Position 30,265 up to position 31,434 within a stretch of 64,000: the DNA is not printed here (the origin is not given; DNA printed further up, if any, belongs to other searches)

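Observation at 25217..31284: FkbH-like / ACP / AcpS / MaoC / AAC(3)-family module embedded in a nonulosonic-acid pathway: predicted glyceryl-ACP-dependent N-acylation of a sialic-acid-like sugar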

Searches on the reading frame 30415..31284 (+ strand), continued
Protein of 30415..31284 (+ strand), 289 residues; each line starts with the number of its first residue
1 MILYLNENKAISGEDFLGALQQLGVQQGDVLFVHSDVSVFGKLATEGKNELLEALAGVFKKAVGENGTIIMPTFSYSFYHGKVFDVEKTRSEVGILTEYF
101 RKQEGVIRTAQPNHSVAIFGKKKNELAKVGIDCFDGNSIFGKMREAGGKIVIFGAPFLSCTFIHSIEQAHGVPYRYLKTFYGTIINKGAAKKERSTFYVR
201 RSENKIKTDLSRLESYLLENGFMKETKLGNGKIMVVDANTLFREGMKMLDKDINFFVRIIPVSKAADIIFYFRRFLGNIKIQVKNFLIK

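Call 85: find_encoding_contigs(protein=P0136, flank=10000, max_places=1)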
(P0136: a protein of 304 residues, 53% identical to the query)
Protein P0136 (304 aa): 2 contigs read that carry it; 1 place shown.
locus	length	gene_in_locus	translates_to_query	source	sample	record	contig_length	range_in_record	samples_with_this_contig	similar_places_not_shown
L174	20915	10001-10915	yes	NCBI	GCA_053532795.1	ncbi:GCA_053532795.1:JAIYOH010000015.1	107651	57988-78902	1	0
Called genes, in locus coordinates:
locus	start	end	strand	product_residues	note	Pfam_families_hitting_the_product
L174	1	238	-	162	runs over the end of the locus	PF00186:DHFR_1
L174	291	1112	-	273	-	PF00303:Thymidylat_synt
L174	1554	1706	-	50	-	PF23477:zf_Tbcl_2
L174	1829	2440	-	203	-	PF01174:SNO, PF03575:Peptidase_S51, PF07685:GATase_3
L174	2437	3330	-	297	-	PF01680:SOR_SNZ, PF05690:ThiG (faint)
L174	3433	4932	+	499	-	PF01835:MG2 (faint)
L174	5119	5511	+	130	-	-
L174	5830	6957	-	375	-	PF00534:Glycos_transf_1, PF13692:Glyco_trans_1_4, PF13524:Glyco_trans_1_2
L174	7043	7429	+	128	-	PF01648:ACPS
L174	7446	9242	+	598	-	PF21211:FkbH_N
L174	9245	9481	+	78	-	PF00550:PP-binding (weak)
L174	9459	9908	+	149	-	PF01575:MaoC_dehydratas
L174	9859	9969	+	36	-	-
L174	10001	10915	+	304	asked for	PF02522:Antibiotic_NAT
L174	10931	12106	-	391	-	PF05147:LANC_like (faint), PF06662:C5-epim_C (faint), PF07470:Glyco_hydro_88 (faint), PF07944:Beta-AFase-like_GH127_cat (faint), PF09492:Pec_lyase (faint), PF13243:SQHop_cyclase_C (weak), PF25840:Ulvan_lyase_N (faint)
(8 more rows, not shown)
